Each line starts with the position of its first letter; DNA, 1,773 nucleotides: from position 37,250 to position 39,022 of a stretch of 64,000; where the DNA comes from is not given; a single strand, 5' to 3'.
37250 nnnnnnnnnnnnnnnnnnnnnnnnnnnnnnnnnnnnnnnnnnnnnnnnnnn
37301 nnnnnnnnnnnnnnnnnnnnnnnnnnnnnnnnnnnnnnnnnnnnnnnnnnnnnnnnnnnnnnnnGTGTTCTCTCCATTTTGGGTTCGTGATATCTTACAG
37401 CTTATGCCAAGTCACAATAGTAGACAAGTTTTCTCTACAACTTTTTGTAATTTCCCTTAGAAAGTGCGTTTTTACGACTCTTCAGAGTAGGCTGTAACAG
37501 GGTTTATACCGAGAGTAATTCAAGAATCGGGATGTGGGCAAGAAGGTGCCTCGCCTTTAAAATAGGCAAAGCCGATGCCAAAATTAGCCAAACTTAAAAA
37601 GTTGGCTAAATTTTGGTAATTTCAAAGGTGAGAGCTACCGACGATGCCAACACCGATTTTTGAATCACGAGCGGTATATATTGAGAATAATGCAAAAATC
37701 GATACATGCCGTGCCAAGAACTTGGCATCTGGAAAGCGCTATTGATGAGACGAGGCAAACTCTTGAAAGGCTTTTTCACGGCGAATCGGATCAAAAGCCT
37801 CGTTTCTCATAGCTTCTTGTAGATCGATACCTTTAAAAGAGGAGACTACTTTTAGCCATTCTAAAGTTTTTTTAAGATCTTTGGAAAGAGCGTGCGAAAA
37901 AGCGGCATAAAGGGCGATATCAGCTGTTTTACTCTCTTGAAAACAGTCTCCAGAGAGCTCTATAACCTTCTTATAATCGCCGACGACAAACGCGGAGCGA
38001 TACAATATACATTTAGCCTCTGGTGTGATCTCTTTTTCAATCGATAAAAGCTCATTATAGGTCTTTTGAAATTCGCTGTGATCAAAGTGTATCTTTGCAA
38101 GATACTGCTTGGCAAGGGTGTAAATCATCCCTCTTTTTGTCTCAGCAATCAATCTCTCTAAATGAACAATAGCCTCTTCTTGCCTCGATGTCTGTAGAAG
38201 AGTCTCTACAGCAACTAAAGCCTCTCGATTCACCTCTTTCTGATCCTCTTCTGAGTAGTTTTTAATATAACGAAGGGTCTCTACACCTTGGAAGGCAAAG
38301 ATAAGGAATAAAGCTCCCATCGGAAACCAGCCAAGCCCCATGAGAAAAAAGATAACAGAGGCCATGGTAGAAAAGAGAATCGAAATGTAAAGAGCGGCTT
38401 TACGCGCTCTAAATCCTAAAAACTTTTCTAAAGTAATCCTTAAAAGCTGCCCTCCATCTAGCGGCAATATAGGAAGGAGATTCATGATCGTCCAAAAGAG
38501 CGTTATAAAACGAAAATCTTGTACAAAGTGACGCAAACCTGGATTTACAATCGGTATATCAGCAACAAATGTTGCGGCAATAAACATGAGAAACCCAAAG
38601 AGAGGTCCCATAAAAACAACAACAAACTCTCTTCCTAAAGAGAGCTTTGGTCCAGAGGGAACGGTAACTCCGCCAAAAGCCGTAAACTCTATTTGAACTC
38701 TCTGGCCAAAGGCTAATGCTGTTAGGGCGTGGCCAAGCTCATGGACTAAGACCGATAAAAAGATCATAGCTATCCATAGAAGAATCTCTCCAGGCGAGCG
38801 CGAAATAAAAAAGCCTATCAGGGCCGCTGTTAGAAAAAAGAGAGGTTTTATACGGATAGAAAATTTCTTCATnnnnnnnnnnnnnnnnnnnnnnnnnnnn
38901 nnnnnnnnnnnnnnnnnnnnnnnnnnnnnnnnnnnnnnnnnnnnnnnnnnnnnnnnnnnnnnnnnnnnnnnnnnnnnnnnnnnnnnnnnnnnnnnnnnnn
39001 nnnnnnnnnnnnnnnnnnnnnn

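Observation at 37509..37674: Family of TATA-flanked CC...GG palindromic elements of about 160 bp (Correia/MITE-like) whose arms co-vary within each copy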

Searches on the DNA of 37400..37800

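Call 80: search_rna_families(source=window, start=37400, end=37800, threshold=evalue, max_evalue=1)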
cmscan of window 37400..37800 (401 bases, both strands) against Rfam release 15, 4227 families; matches with E-value up to 1: 2.
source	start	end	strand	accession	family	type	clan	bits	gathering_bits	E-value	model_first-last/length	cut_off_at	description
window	37516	37667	+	RF04128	MIR8562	Gene; miRNA;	-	25.5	211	0.01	1-242/242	no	MIR8562 microRNA precursor family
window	37557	37617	+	RF02074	STnc240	Gene; sRNA;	-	22.1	55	0.63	1-77/77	no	Enterobacterial sRNA STnc240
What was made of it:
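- On Rfam RNA families: At d the best hit is MIR8562, 25.5 bits against 211 (call 80).
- The best hit is 25 bits against a gathering score of 211 (call 80).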

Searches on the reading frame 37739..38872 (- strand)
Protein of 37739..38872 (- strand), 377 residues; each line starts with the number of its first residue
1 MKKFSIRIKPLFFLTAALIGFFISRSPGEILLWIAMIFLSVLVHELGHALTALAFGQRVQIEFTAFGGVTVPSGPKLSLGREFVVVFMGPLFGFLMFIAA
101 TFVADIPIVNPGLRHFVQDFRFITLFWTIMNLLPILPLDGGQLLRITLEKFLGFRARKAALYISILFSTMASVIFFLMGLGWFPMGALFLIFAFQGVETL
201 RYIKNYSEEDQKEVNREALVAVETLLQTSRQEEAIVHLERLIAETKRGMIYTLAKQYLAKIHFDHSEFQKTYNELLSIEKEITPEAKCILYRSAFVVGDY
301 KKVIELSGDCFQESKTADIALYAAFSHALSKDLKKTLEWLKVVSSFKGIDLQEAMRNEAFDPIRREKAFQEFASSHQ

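Call 14: find_encoding_contigs(protein=window:37739-38872:-, flank=10000, max_places=6)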
Protein window:37739-38872:- (377 aa): 5 contigs read that carry it; 5 places shown.
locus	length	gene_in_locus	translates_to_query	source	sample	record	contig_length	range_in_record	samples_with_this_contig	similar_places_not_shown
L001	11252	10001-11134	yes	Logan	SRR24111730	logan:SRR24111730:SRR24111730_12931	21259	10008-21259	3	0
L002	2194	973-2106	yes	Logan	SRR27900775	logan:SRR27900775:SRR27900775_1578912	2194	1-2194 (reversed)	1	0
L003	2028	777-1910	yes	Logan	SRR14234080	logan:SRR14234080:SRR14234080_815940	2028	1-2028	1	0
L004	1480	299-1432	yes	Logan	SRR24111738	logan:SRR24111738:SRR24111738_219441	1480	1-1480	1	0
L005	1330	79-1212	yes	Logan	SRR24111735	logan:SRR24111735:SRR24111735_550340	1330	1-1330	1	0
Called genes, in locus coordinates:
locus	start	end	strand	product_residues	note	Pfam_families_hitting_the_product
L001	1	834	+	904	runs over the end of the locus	PF00501:AMP-binding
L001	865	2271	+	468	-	PF01406:tRNA-synt_1e, PF09334:tRNA-synt_1g (faint), PF09190:DALR_2, PF23493:CysS_C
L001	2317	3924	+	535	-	PF01336:tRNA_anti-codon, PF00152:tRNA-synt_2, PF01409:tRNA-synt_2d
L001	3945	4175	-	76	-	PF01042:Ribonuc_L-PSP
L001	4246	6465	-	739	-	PF17764:PriA_3primeBD, PF00270:DEAD, PF04851:ResIII, PF18319:Zn_ribbon_PriA, PF00271:Helicase_C, PF18074:PriA_C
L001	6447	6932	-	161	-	-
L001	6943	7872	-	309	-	PF13401:AAA_22 (faint), PF02881:SRP54_N (weak), PF06414:Zeta_toxin (weak), PF00448:SRP54, PF13604:AAA_30 (weak)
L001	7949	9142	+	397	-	PF08442:ATP-grasp_2, PF13549:ATP-grasp_5, PF24948:Citrate_synth_N, PF00549:Ligase_CoA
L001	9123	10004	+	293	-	PF02629:CoA_binding, PF13607:Succ_CoA_lig, PF00549:Ligase_CoA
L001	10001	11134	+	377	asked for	PF13398:Peptidase_M50B (weak), PF02163:Peptidase_M50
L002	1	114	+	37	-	?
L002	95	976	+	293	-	PF02629:CoA_binding, PF13607:Succ_CoA_lig, PF00549:Ligase_CoA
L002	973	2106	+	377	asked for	PF13398:Peptidase_M50B (weak), PF02163:Peptidase_M50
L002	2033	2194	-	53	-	?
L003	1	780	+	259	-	?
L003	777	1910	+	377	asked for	PF13398:Peptidase_M50B (weak), PF02163:Peptidase_M50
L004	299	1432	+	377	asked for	PF13398:Peptidase_M50B (weak), PF02163:Peptidase_M50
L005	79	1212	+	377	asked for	PF13398:Peptidase_M50B (weak), PF02163:Peptidase_M50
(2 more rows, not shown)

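Call 59: find_homologous_proteins(query=window:37739-38872:-, max_evalue=1e-60)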
Query window:37739-38872:- (377 aa): 467 proteins with E <= 1e-60 among 8000 candidates; the best 120 are listed.
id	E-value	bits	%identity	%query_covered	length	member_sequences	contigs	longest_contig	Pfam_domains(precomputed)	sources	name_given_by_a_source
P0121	7.1e-243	823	100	100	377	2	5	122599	PF13398.13,PF02163.29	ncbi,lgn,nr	ncbi:MAG: M50 family metallopeptidase [Verrucomicrobia bacterium]|nr:M50 family metallopeptidase [Ve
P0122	2.5e-165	568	68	99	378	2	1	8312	PF13398.13,PF02163.29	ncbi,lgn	-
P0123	1.2e-155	536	65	99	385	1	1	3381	PF02163.29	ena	-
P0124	1.7e-122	427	55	98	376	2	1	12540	PF02163.29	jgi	-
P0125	3.0e-120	420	53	99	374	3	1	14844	PF02163.29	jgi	jgi:stage IV sporulation protein FB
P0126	1.9e-118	414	53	99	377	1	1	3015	PF02163.29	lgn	-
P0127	2.0e-116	407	52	100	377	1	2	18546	PF02163.29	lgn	-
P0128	2.1e-116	407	51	99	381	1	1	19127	PF02163.29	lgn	-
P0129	2.1e-116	407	51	100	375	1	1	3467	PF02163.29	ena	-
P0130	2.3e-116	407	51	98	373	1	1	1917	PF02163.29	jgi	jgi:stage IV sporulation protein FB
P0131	7.6e-116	405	52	99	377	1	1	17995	PF02163.29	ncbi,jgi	jgi:stage IV sporulation protein FB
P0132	1.0e-114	402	51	99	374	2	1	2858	PF13398.13,PF02163.29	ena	-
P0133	5.4e-114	399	51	99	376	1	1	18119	PF02163.29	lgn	-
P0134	6.4e-114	399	51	99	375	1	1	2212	PF02163.29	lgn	-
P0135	8.7e-113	395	51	99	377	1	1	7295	PF13398.13,PF02163.29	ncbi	-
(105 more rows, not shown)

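Call 60: list_cluster_members(proteins=[P0121, P0122])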
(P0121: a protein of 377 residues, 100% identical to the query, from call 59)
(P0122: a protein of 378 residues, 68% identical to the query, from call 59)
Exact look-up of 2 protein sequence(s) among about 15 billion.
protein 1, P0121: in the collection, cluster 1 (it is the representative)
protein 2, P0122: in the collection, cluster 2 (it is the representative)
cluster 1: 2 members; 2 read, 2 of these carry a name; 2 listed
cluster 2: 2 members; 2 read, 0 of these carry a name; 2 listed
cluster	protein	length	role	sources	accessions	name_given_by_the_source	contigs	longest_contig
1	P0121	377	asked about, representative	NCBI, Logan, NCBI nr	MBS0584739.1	MAG: M50 family metallopeptidase [Verrucomicrobia bacterium] | M50 family metallopeptidase [Verrucomicrobiota bacterium]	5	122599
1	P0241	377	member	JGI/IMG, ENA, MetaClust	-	stage IV sporulation protein FB | \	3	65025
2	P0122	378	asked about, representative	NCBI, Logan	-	-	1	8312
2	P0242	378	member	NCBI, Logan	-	-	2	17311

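Call 61: find_encoding_contigs(protein=P0241, flank=3000, max_places=6)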
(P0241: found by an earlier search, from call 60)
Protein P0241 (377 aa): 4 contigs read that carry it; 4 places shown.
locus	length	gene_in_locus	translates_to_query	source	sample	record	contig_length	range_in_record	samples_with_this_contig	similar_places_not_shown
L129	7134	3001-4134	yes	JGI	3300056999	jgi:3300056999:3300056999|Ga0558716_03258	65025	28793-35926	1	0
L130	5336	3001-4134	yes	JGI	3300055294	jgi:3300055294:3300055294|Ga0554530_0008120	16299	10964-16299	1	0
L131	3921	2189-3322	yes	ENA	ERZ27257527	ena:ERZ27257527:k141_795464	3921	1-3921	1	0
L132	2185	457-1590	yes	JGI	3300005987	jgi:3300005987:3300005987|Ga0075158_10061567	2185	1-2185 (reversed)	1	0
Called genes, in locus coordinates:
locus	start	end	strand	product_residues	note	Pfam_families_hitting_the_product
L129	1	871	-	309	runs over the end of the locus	PF02881:SRP54_N, PF06414:Zeta_toxin (weak), PF00448:SRP54, PF13191:AAA_16 (weak), PF13245:AAA_19 (weak), PF13401:AAA_22 (weak), PF13604:AAA_30 (weak), PF13207:AAA_17 (weak)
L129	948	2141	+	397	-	PF08442:ATP-grasp_2, PF13549:ATP-grasp_5, PF24948:Citrate_synth_N, PF00549:Ligase_CoA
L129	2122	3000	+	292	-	PF02629:CoA_binding, PF13607:Succ_CoA_lig, PF00549:Ligase_CoA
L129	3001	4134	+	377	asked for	PF13398:Peptidase_M50B (weak), PF02163:Peptidase_M50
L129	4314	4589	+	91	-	PF00216:Bac_DNA_binding, PF18291:HU-HIG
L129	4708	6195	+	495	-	PF00089:Trypsin, PF13365:Trypsin_2, PF00595:PDZ (weak), PF13180:PDZ_2, PF17820:PDZ_6, PF00595:PDZ, PF17820:PDZ_6 (weak)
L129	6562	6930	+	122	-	-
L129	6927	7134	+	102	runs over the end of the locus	PF00852:Glyco_transf_10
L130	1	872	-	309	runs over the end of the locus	PF02881:SRP54_N, PF06414:Zeta_toxin (weak), PF00448:SRP54, PF13191:AAA_16 (weak), PF13245:AAA_19 (weak), PF13401:AAA_22 (weak), PF13604:AAA_30 (weak), PF13207:AAA_17 (weak)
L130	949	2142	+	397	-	PF08442:ATP-grasp_2, PF13549:ATP-grasp_5, PF24948:Citrate_synth_N, PF00549:Ligase_CoA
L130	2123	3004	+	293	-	PF02629:CoA_binding, PF13607:Succ_CoA_lig, PF00549:Ligase_CoA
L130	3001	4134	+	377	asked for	PF13398:Peptidase_M50B (weak), PF02163:Peptidase_M50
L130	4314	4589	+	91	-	PF00216:Bac_DNA_binding, PF18291:HU-HIG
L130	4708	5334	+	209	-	?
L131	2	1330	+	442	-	?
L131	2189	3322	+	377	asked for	PF13398:Peptidase_M50B (weak), PF02163:Peptidase_M50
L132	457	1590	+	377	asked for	PF13398:Peptidase_M50B (weak), PF02163:Peptidase_M50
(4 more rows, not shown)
